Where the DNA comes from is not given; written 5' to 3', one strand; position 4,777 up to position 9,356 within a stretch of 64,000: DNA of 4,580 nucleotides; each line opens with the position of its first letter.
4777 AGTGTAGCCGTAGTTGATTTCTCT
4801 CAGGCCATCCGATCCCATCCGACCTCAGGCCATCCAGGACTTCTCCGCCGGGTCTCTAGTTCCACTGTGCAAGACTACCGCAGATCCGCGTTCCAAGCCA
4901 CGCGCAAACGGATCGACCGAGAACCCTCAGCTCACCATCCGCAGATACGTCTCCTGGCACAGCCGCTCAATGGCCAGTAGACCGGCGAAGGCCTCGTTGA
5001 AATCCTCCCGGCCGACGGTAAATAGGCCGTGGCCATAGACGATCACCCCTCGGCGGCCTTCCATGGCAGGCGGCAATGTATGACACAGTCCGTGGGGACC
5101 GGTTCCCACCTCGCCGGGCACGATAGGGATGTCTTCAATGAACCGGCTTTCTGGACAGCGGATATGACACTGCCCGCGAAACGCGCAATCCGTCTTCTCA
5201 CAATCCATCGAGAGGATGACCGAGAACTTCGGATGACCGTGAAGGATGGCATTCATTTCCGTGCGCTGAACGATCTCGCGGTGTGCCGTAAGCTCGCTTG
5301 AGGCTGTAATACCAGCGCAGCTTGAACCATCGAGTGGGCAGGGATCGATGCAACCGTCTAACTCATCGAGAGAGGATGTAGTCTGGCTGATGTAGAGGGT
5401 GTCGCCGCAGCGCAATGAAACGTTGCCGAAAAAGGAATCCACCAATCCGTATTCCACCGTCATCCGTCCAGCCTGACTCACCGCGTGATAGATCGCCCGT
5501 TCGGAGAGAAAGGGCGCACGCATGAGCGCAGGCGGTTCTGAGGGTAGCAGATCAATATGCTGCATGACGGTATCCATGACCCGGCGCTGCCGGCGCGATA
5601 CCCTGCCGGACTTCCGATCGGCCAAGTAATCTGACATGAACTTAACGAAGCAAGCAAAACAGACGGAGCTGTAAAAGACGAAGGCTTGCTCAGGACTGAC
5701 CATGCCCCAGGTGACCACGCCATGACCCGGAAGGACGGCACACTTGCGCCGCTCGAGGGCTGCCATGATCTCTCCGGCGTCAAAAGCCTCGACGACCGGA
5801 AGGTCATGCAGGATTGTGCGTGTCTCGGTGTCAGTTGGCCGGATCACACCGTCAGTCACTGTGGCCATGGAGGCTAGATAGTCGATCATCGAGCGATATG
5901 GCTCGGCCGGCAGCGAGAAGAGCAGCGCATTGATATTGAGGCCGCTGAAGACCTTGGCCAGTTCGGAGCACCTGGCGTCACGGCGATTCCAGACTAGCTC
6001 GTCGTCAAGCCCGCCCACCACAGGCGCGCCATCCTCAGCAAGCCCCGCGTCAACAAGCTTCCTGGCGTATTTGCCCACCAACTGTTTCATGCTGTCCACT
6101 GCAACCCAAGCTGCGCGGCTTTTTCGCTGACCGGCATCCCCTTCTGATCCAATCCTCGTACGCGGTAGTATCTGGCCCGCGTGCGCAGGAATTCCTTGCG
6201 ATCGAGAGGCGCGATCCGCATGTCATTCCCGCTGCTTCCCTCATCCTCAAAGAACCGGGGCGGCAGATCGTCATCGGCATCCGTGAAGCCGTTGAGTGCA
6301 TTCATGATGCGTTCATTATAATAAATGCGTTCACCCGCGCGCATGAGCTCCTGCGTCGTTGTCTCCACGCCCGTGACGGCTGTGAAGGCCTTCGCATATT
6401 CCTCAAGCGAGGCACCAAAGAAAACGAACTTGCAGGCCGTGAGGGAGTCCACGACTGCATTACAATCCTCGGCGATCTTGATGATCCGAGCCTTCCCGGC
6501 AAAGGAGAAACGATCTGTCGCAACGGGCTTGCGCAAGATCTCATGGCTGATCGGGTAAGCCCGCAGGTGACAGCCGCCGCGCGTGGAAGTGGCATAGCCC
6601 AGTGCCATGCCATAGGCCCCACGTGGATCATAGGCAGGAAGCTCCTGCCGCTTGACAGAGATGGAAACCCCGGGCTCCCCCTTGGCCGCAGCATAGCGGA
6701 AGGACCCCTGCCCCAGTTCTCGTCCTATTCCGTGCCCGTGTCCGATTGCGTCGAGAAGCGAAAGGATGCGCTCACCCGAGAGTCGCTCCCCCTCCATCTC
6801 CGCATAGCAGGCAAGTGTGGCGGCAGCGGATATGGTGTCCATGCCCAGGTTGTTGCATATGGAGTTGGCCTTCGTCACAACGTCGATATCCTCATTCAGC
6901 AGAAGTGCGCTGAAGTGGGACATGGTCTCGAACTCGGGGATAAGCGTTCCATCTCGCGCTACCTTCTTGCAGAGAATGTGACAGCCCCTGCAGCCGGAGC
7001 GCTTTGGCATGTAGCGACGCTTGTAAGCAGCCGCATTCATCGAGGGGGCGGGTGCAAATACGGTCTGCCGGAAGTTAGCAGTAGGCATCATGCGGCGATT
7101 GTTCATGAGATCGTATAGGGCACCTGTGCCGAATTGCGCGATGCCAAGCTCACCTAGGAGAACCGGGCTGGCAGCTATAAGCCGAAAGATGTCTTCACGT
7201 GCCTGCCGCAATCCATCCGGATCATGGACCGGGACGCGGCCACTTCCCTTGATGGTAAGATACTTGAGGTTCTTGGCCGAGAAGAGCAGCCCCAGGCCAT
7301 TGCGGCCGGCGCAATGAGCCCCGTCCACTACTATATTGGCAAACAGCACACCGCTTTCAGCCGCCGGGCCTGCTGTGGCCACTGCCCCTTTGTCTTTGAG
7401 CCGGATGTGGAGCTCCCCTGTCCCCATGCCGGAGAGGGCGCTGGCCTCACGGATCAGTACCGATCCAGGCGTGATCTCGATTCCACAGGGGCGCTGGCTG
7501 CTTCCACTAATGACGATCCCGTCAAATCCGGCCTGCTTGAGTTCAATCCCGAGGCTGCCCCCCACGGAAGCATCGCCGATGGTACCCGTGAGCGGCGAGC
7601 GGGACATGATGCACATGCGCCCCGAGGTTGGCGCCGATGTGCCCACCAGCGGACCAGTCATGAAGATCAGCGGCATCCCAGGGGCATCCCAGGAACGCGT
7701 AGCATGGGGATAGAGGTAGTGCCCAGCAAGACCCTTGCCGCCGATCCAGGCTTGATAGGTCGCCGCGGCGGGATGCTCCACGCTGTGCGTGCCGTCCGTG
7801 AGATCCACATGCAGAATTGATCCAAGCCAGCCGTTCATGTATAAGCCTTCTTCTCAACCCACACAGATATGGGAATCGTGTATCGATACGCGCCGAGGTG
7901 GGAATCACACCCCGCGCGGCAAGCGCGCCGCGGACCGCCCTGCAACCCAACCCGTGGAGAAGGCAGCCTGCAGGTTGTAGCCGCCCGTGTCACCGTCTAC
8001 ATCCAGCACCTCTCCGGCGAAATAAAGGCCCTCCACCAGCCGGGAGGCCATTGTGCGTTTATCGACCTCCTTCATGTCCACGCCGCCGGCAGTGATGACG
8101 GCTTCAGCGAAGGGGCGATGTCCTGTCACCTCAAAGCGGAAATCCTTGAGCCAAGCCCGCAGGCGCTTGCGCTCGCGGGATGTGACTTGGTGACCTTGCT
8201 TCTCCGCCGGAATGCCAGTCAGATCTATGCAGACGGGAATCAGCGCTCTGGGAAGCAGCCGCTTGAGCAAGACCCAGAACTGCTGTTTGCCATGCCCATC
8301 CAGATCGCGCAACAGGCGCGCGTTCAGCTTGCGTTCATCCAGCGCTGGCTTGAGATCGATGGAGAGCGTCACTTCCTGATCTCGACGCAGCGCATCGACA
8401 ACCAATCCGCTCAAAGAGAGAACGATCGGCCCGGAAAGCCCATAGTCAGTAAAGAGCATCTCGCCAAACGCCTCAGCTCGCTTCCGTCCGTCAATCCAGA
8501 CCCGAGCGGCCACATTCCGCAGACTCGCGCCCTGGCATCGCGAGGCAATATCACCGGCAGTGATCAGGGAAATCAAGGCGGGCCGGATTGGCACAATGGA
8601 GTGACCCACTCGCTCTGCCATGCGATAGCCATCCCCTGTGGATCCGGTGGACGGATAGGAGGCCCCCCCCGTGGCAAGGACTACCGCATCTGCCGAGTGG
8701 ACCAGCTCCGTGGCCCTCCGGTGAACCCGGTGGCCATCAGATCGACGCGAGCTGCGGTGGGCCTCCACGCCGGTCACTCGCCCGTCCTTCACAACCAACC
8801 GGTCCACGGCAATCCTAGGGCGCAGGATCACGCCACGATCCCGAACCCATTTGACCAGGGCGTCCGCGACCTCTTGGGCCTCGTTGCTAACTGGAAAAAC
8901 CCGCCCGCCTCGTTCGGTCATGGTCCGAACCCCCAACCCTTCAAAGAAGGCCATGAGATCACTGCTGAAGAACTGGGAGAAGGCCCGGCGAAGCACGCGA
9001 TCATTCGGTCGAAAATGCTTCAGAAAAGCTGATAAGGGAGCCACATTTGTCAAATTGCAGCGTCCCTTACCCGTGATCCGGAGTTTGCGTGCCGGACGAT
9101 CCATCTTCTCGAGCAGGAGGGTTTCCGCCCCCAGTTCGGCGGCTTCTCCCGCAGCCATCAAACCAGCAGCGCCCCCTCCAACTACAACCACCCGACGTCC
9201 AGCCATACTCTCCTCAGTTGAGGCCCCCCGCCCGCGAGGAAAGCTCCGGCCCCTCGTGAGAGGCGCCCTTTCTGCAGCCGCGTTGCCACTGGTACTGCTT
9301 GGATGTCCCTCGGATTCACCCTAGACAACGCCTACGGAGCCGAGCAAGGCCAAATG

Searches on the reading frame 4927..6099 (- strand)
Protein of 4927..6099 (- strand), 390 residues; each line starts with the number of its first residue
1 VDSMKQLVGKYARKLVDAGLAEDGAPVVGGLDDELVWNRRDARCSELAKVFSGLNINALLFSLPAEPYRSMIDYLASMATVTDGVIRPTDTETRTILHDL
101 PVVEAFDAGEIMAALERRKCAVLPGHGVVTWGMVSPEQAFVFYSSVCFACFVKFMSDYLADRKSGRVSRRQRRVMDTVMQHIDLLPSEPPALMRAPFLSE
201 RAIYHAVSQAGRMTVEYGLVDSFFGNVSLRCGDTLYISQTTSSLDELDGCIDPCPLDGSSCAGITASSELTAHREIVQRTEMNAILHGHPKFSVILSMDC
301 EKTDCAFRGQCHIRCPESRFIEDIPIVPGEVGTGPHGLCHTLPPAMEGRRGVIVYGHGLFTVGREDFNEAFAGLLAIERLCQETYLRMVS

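Call 48: search_protein_families(library=pfam, proteins=[window:4927-6099:-], max_evalue=0.00001)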
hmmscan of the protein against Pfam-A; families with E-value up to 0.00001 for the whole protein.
window:4927-6099:- (390 aa): 1 family
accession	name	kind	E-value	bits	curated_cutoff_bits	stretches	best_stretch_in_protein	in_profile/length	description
PF00596.27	Aldolase_II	-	7.2e-28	98.2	22.2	1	207-383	3-181/183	Class II Aldolase and Adducin N-terminal domain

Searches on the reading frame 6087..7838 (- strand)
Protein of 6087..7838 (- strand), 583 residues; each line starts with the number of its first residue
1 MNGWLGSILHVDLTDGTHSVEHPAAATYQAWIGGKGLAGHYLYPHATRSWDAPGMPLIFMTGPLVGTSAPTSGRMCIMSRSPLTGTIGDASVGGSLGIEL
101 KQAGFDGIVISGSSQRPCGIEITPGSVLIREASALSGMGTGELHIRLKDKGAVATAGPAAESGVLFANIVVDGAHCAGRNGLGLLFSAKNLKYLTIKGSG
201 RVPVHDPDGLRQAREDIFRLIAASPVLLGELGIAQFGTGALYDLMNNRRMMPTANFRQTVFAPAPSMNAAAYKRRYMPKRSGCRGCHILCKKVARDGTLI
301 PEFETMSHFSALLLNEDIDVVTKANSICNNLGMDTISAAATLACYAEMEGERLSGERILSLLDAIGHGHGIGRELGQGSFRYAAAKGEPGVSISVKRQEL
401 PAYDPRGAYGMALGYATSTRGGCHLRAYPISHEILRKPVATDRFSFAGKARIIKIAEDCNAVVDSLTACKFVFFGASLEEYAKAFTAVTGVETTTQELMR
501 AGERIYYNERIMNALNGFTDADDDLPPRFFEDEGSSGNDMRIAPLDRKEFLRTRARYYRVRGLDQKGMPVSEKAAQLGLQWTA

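Call 48: search_protein_families(library=pfam, proteins=[window:6087-7838:-], max_evalue=0.00001)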
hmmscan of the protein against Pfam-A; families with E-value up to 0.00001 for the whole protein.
window:6087-7838:- (583 aa): 2 families
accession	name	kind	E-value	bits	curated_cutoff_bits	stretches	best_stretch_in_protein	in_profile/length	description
PF01314.23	AFOR_C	-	1.7e-103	347.2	27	1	214-579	3-385/385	Aldehyde ferredoxin oxidoreductase, domains 2 & 3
PF02730.20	AFOR_N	-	4.4e-56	190.2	29.8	1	7-198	2-198/199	Aldehyde ferredoxin oxidoreductase, N-terminal domain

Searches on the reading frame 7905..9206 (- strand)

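Call 48: search_protein_families(library=pfam, proteins=[window:7905-9206:-], max_evalue=0.00001)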
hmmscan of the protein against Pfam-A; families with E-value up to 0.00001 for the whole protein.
window:7905-9206:- (433 aa): 8 families
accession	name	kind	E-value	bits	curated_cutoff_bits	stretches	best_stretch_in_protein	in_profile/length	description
PF03486.20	HI0933_like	-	3.5e-82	276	50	1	5-424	2-243/244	HI0933-like protein Rossmann domain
PF22780.1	HI0933_like_1st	-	5e-36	124.5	27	1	208-370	1-164/165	HI0933-like protein barrel and H2TH domain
PF00890.30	FAD_binding_2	-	4.9e-17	62.7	20.4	1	109-203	140-241/414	FAD binding domain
PF01266.30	DAO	-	2.6e-10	40.8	27.9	0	5-39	1-35/353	FAD dependent oxidoreductase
PF01134.28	GIDA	-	1.5e-09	37.9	22.1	0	6-35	2-32/391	Glucose inhibited division protein A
PF00070.33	Pyr_redox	-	1.5e-07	32.3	22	0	5-41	1-37/82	Pyridine nucleotide-disulphide oxidoreductase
PF07992.20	Pyr_redox_2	-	3.3e-06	27.2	26.1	0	4-41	143-180/291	Pyridine nucleotide-disulphide oxidoreductase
PF12831.13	FAD_oxidored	-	6.6e-06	26.1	27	0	6-184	2-157/416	FAD dependent oxidoreductase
